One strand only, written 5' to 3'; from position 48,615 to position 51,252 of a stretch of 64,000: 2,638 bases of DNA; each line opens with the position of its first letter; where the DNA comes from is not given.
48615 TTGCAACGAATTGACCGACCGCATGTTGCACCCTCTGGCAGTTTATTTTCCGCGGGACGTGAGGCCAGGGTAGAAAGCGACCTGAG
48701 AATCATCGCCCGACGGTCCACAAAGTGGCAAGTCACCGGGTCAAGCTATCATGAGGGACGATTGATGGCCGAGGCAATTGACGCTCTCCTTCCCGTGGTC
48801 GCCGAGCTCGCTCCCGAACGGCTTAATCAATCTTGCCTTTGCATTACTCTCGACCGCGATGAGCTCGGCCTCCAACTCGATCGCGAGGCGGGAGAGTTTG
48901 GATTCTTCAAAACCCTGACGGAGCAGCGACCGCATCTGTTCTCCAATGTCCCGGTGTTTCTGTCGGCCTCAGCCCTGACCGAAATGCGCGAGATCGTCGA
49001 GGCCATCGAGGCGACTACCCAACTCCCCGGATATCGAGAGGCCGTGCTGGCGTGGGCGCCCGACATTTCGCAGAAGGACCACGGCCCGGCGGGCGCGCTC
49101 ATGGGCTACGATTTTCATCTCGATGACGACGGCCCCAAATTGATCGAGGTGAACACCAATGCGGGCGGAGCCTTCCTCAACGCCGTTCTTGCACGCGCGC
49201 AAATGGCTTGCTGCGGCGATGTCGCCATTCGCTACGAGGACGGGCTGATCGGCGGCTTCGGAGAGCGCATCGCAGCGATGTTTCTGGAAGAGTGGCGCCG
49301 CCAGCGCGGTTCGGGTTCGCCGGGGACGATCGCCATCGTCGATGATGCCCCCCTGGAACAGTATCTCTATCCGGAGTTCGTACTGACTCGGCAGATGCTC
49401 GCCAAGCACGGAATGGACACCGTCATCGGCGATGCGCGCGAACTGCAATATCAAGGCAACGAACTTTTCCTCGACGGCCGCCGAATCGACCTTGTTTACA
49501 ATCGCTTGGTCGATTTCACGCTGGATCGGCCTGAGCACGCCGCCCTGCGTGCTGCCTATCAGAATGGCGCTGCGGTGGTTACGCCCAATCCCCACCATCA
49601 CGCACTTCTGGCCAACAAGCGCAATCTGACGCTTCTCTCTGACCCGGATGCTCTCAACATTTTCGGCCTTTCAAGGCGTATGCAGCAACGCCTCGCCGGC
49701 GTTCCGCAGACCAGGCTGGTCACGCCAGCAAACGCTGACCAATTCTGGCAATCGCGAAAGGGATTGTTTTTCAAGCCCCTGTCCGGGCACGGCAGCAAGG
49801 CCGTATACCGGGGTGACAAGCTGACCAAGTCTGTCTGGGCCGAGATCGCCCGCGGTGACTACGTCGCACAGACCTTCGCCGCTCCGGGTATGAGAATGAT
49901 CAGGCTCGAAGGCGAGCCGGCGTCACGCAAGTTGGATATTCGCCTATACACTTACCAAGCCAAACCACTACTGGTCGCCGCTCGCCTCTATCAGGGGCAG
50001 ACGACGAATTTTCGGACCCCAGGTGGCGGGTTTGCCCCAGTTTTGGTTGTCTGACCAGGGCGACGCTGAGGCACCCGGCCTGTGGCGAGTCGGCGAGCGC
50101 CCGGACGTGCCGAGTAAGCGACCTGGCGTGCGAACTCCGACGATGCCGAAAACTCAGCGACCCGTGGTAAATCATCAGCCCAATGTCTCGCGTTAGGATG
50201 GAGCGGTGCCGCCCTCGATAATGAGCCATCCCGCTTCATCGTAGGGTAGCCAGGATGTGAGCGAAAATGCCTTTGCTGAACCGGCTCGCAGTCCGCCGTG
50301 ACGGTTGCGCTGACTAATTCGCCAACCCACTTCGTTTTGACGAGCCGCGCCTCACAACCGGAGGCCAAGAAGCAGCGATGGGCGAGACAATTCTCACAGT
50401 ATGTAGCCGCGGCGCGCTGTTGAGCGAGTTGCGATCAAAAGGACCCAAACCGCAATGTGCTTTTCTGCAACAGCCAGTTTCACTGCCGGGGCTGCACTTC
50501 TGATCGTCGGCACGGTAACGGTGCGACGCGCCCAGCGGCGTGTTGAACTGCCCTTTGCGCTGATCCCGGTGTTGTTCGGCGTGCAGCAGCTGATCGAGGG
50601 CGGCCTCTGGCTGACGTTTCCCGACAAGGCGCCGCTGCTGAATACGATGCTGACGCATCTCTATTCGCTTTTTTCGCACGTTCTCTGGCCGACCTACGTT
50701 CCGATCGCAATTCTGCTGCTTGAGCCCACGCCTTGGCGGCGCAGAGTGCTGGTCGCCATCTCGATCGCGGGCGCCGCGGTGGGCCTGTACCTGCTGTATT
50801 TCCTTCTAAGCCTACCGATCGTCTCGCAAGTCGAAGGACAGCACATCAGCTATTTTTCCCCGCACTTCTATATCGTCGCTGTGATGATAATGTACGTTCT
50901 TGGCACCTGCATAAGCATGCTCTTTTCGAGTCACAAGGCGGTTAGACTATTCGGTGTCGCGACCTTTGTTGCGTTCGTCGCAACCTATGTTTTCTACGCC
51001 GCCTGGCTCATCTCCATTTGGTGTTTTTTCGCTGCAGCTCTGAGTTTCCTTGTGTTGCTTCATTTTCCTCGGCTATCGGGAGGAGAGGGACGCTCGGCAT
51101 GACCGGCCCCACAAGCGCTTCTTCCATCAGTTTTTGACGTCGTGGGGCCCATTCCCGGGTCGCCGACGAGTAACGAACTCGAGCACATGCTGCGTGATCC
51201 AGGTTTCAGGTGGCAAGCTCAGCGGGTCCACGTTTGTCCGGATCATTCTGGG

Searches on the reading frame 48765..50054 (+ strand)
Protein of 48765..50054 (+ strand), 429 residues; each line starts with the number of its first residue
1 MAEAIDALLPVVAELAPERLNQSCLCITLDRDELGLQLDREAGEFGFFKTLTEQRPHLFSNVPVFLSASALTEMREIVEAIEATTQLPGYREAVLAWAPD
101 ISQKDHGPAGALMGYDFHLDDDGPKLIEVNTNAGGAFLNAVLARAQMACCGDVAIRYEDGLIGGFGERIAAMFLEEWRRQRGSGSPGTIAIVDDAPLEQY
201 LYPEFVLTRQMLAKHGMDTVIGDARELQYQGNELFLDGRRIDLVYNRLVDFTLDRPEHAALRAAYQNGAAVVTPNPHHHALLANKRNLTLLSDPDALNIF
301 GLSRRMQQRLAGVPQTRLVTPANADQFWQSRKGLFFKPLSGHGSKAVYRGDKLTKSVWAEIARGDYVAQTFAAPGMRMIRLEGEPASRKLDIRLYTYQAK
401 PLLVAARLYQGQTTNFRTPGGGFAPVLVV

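Call 25: search_protein_families(library=pfam, proteins=[window:48765-50054:+], max_evalue=0.01)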
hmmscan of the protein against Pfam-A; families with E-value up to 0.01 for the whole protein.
window:48765-50054:+ (429 aa): 0 families

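Call 54: search_protein_families(library=ncbifam, proteins=[window:48765-50054:+], max_evalue=0.001)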
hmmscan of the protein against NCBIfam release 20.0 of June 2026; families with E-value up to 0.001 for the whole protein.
window:48765-50054:+ (429 aa): 0 families

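Call 55: search_solved_structures(query=window:48765-50054:+, max_evalue=1)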
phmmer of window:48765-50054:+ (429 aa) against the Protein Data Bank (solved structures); distinct sequences matched with E-value up to 1: 1.
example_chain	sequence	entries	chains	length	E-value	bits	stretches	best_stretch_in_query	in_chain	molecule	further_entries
8jze_D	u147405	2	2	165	0.21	13.9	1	43-164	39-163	Chlorophyll a-chlorophyll c-peridinin-protein-complex I-9, acpPCI-9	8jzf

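Call 67: find_homologous_proteins(query=window:48765-50054:+, max_evalue=0.00001)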
Query window:48765-50054:+ (429 aa): 8000 proteins with E <= 0.00001 among 8000 candidates; the best 120 are listed.
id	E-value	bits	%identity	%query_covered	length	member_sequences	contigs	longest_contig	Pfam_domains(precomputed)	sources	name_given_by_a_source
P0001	2.0e-288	974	100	100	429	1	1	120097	-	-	-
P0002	8.0e-270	913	93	100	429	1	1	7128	-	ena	-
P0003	1.9e-259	879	90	100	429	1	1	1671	-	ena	-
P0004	3.8e-253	858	88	100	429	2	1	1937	-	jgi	-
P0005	1.5e-251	853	88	100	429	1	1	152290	-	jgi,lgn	-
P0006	4.3e-247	838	88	98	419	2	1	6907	-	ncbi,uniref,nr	ncbi:hypothetical protein WH91_03215 [Devosia psychrophila]|uniref:Glutathione synthase/RimK-type li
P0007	9.3e-245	830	86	100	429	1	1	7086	-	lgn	-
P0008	2.5e-226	770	80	100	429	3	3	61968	-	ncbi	ncbi:MAG: hypothetical protein WEB63_05625 [Cucumibacter sp.]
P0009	8.3e-225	765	78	100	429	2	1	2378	-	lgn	-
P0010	1.6e-221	754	78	97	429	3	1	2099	-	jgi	jgi:hypothetical protein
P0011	1.8e-221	754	78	96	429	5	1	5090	-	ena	-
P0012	6.9e-221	752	78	96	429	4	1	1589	-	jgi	jgi:hypothetical protein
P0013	3.2e-220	750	77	100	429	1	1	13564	-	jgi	jgi:hypothetical protein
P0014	1.8e-217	741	76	100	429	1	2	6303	-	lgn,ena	-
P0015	1.3e-216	738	74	100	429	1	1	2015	-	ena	-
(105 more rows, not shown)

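Call 69: search_dna_similar(query=window:48765-50054:+, collection=plasmids, mode=protein, max_rows=40, max_evalue=1e-60)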
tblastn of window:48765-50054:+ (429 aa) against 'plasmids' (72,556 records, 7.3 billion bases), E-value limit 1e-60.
Records with a match: 31; places in all: 31; records where one place covers at least 80% of the query: 30.
Best place of each record, by identity: 60-80% 6; <60% 25.
By first word of the organism name: Moraxella 6; Croceicoccus 2; Pseudomonas 2; Halomonas 2; Psychrobacter 2; Methylophaga 2; Mesorhizobium 1; Sinorhizobium 1; Pseudorhizobium 1; Rhizobium 1; and 11 more.
By predicted mobility (MOB-suite, as given by PLSDB): non-mobilizable 18; mobilizable 8; conjugative 5.
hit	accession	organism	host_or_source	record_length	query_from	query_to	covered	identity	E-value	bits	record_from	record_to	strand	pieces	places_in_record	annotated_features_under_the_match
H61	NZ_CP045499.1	Mesorhizobium sp. INR15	pure culture,nutrient broth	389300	19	429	96%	71.1%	0e+0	592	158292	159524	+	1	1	hypothetical protein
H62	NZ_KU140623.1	Sinorhizobium sp. M14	microbial mats from Zloty Stok gold mine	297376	9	429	98%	68.9%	0e+0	603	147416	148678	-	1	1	hypothetical protein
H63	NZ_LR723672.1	Pseudorhizobium flavum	Paddy soil under the long-term ...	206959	19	429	96%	68.1%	4e-178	558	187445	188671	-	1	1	hypothetical protein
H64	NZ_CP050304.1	Rhizobium lusitanum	Oxytropis pumilio,cell culture,root ...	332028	19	429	96%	67.8%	0e+0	588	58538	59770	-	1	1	hypothetical protein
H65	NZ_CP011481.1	Hoeflea sp. IMCC20628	-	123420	20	429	96%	63.2%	2e-167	528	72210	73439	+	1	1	hypothetical protein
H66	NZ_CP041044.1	Paracoccus sp. AK26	pure culture,Hexachlorocyclohexane ...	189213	18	429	96%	60.4%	1e-163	516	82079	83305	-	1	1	hypothetical protein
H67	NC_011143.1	Phenylobacterium zucineum HLK1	-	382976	18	429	96%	55.4%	2e-137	441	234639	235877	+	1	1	hypothetical protein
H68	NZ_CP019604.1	Croceicoccus marinus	-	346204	19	429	96%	54.6%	3e-136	438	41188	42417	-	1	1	hypothetical protein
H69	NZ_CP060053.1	Croceicoccus marinus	prokaryote,marine sediment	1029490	19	429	96%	54.6%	3e-136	438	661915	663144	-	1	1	none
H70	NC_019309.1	Pseudomonas sp. K-62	-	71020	2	427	99%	51.5%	7e-131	422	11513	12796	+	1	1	hypothetical protein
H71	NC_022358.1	Sulfuricella denitrificans skB26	-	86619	10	429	98%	51.7%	1e-129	419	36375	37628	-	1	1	hypothetical protein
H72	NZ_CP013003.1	Caulobacter henricii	pond water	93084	20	429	96%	52.9%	2e-133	430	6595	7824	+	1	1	hypothetical protein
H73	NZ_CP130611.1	Halomonas sp. HAL1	Cell culture,soil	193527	18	429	96%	51.8%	3e-133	429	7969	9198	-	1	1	hypothetical protein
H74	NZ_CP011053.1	Halomonas sp. KO116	Nile Delta Mediterranean Sea surface ...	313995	13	428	97%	50.5%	2e-128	416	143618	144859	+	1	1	hypothetical protein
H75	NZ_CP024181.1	Moraxella osloensis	Homo sapiens,single cell,skin swab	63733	19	429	96%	51.1%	2e-126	410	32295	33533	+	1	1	hypothetical protein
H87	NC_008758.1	Polaromonas naphthalenivorans CJ2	-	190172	18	426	95%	48.5%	4e-108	357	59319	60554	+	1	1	hypothetical protein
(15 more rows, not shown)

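Call 70: get_annotated_region(hit=H87, flank=9000)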
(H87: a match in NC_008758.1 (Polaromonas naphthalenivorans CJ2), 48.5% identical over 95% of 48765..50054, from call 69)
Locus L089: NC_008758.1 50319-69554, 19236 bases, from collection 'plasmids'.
description: Polaromonas naphthalenivorans CJ2 plasmid pPNAP02, complete sequence
organism: Polaromonas naphthalenivorans CJ2 (NCBI taxid 365044)
taxonomy: Bacteria; Pseudomonadota; Betaproteobacteria; Burkholderiales; Comamonadaceae; Polaromonas; Polaromonas naphthalenivorans; Polaromonas naphthalenivorans CJ2
host: -; source: -; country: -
typing (MOB-suite, as given by PLSDB): non-mobilizable; replicon rep_cluster_1495
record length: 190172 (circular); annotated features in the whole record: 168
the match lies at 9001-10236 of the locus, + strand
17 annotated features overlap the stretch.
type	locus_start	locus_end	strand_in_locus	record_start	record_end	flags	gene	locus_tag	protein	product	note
CDS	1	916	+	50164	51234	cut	-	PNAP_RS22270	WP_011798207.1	IS110 family transposase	-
CDS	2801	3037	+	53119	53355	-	-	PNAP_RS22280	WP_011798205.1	heavy-metal-associated domain-containing protein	-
CDS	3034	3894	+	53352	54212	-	ppk2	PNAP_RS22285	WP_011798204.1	polyphosphate kinase 2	GO:0006793 - phosphorus metabolic process [Evidence IEA]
CDS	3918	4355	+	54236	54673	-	-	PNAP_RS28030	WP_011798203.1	heavy-metal-associated domain-containing protein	-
CDS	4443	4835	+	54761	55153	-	-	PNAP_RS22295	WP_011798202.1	hypothetical protein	-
CDS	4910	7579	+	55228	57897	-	-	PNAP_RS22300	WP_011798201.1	heavy metal translocating P-type ATPase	-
CDS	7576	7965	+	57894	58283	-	-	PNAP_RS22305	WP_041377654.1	hypothetical protein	-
CDS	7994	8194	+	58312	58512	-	-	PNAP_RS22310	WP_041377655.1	DUF2933 domain-containing protein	-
CDS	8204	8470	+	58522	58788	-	-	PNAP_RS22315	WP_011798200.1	DUF5676 family membrane protein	-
CDS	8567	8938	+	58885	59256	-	-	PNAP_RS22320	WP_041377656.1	hypothetical protein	-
CDS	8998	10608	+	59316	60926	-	-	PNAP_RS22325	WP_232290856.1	hypothetical protein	-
CDS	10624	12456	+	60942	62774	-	-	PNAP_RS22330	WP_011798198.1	N-acetylglutaminylglutamine amidotransferase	-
CDS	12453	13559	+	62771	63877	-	tal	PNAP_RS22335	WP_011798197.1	transaldolase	GO:0006098 - pentose-phosphate shunt [Evidence IEA]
CDS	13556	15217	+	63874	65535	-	pgm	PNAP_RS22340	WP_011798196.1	phosphoglucomutase (alpha-D-glucose-1,6-bisphosphate-dependent)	GO:0005975 - carbohydrate metabolic process [Evidence IEA]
CDS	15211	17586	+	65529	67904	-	-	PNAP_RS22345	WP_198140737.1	phosphoketolase family protein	-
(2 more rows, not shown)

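Call 71: get_annotated_region(hit=H75, flank=9000)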
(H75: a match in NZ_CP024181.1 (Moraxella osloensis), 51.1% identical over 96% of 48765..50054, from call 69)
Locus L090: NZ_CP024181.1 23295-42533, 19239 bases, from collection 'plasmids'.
description: Moraxella osloensis strain KSH plasmid p1, complete sequence
organism: Moraxella osloensis (NCBI taxid 34062)
taxonomy: Bacteria; Pseudomonadota; Gammaproteobacteria; Moraxellales; Moraxellaceae; Moraxella; Moraxella osloensis
host: -; source: Homo sapiens,single cell,skin swab; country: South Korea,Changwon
typing (MOB-suite, as given by PLSDB): non-mobilizable; replicon rep_cluster_892
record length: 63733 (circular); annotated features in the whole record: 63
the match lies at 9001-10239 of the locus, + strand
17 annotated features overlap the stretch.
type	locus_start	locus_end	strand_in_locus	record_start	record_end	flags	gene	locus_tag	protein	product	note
CDS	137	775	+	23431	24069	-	-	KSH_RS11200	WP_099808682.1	DUF411 domain-containing protein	-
CDS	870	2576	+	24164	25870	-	-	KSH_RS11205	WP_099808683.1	copper resistance system multicopper oxidase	GO:0006825 - copper ion transport [Evidence IEA]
CDS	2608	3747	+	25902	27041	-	-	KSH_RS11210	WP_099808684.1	copper resistance protein B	GO:0006878 - intracellular copper ion homeostasis [Evidence IEA]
CDS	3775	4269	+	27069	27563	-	-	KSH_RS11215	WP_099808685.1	DUF305 domain-containing protein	-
CDS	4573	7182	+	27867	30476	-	-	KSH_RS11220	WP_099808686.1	copper-translocating P-type ATPase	-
CDS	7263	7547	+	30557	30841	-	tatA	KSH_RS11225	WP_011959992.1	Sec-independent protein translocase subunit TatA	GO:0043953 - protein transport by the Tat complex [Evidence IEA]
CDS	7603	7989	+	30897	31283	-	tatB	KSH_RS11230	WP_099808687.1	Sec-independent protein translocase protein TatB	GO:0015628 - protein secretion by the type II secretion system [Evidence IEA]; GO:0015031 - protein transport [Evidence ...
CDS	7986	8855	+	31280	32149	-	tatC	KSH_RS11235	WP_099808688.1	twin-arginine translocase subunit TatC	GO:0015628 - protein secretion by the type II secretion system [Evidence IEA]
CDS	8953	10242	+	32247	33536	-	-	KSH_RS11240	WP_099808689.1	hypothetical protein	-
CDS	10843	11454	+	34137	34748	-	-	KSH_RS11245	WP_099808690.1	recombinase family protein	GO:0006310 - DNA recombination [Evidence IEA]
CDS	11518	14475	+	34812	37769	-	-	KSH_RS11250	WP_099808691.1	Tn3 family transposase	-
CDS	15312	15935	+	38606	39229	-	-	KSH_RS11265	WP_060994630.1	TetR family transcriptional regulator C-terminal domain-containing protein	GO:0045892 - negative regulation of DNA-templated transcription [Evidence IEA]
CDS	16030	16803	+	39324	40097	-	rutD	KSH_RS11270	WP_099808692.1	pyrimidine utilization protein D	GO:0006212 - uracil catabolic process [Evidence IEA]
CDS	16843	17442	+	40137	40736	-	-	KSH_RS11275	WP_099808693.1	malonic semialdehyde reductase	-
CDS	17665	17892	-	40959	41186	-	-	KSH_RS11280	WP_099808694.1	hypothetical protein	-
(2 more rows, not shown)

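Call 84: predict_structure(alignment_id=A1)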
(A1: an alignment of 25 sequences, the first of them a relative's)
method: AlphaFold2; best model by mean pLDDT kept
length: 429 residues; sequences in the alignment: 25
mean_pLDDT: 68.8   pTM: 0.73
mean pLDDT of the five models: 68.8, 54.5, 47.0, 46.0, 41.4
residues with pLDDT >= 90: 60; 70-90: 172; 50-70: 111; < 50: 86
segments of 3 or more residues with pLDDT < 50: 1-30, 55-63, 133-138, 151-159, 342-345, 410-429
pLDDT, mean of each block of 10 residues (from residue 1): 29 29 39 58 63 48 59 88 86 76 54 74 78 49 52 48 72 82 86 67 65 85 89 92 72 76 81 59 77 91 92 90 95 85 60 88 88 61 60 77 66 35 33
secondary structure, 60 per line:
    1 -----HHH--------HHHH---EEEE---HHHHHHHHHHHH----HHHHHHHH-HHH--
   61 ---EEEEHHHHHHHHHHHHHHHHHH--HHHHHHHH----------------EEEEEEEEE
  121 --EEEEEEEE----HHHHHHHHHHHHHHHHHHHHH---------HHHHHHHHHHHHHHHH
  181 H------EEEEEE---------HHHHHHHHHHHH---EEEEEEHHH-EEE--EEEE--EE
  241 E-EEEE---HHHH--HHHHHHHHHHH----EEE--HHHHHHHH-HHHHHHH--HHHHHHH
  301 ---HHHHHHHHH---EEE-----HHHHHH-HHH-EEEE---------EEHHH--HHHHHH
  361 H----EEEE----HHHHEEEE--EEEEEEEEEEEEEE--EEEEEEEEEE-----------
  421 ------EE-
elements in order: H17-20 E24-27 H31-42 H47-54 E64-67 H68-85 H88-95 E112-120 E123-130 H135-155 H165-181 E188-193 H203-214 E218-223 E228-230 E233-236 E239-241 E243-246 H250-253 H256-266 E271-273 H276-283 H285-291 H294-300 H304-312 E316-318 H324-329 E335-338 H355-361 E366-369 H374-377 E378-381 E384-397 E400-409

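Call 86: fold_search(model_id=the predicted structure, library=pdb)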
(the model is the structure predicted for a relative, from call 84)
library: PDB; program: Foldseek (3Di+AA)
matches with E <= 10: 702; with E <= 0.001: 70
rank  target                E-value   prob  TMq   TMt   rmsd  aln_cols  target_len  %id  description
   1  8fbz_A                2.8e-14  1.00  0.57  0.54   8.3       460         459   14  Crystal Structure of apo human Glutathione Synthetase Y270E (released 2024-05-08)
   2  8fbz_B                3.3e-14  1.00  0.56  0.53   9.0       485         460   14  Crystal Structure of apo human Glutathione Synthetase Y270E (released 2024-05-08)
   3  3kal_A                4.5e-14  1.00  0.58  0.53   9.1       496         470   14  Structure of homoglutathione synthetase from Glycine max in closed conformation with homoglutathione, ADP, a sulfate i (released 2009-12-22)
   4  2hgs                  1.8e-13  1.00  0.60  0.55   7.9       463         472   14  HUMAN GLUTATHIONE SYNTHETASE (released 1999-06-22)
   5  1m0w_A                2.7e-13  1.00  0.58  0.52   8.4       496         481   14  Yeast Glutathione Synthase Bound to gamma-glutamyl-cysteine, AMP-PNP and 2 Magnesium Ions (released 2002-12-11)
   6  3kal_B                3.1e-13  1.00  0.58  0.54   8.6       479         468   14  Structure of homoglutathione synthetase from Glycine max in closed conformation with homoglutathione, ADP, a sulfate i (released 2009-12-22)
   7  1m0t_A                4.6e-13  1.00  0.46  0.44  11.9       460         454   14  Yeast Glutathione Synthase (released 2002-12-11)
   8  3kaj_B                4.8e-13  1.00  0.50  0.49   9.7       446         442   14  Apoenzyme structure of homoglutathione synthetase from Glycine max in open conformation (released 2009-12-22)
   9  3kak_A                2.6e-12  1.00  0.51  0.50   9.2       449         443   13  Structure of homoglutathione synthetase from Glycine max in open conformation with gamma-glutamyl-cysteine bound. (released 2009-12-22)
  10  5oeu_A                4.2e-12  1.00  0.56  0.53   8.0       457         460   15  The structure of a glutathione synthetase like-effector (GSS22) from Globodera pallida in ADP-bound closed conformatio (released 2018-04-25)
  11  5oev_A                4.2e-12  1.00  0.49  0.47   9.1       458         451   13  The structure of a glutathione synthetase like-effector (GSS22) from Globodera pallida in apoform. (released 2018-04-25)
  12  5oes_E                4.4e-12  1.00  0.54  0.52   8.7       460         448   14  The structure of a glutathione synthetase (StGSS1) from Solanum tuberosum in ADP and y-EC bound closed conformation. (released 2018-04-25)
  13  5oes_B                4.6e-12  1.00  0.54  0.52   8.8       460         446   14  The structure of a glutathione synthetase (StGSS1) from Solanum tuberosum in ADP and y-EC bound closed conformation. (released 2018-04-25)
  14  1m0t_B                5.8e-12  1.00  0.47  0.44  11.6       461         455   14  Yeast Glutathione Synthase (released 2002-12-11)
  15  1m0w_B                7.1e-12  1.00  0.56  0.51   8.6       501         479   14  Yeast Glutathione Synthase Bound to gamma-glutamyl-cysteine, AMP-PNP and 2 Magnesium Ions (released 2002-12-11)
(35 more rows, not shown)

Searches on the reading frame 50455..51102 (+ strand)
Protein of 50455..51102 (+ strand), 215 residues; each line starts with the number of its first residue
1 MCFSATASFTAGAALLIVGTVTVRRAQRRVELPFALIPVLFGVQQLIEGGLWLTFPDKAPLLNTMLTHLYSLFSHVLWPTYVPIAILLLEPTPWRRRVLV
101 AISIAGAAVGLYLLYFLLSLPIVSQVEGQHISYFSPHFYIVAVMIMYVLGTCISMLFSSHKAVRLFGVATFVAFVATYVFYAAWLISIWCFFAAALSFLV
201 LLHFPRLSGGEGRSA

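Call 25: search_protein_families(library=pfam, proteins=[window:50455-51102:+], max_evalue=0.01)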
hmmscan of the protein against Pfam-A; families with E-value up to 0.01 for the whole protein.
window:50455-51102:+ (215 aa): 1 family
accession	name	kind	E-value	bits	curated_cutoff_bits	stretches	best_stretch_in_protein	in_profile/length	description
PF20334.3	DUF6629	-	8.7e-29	101.2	27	1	1-203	1-197/209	Family of unknown function (DUF6629)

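Call 54: search_protein_families(library=ncbifam, proteins=[window:50455-51102:+], max_evalue=0.001)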
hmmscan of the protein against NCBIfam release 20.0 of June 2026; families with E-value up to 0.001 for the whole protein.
window:50455-51102:+ (215 aa): 0 families
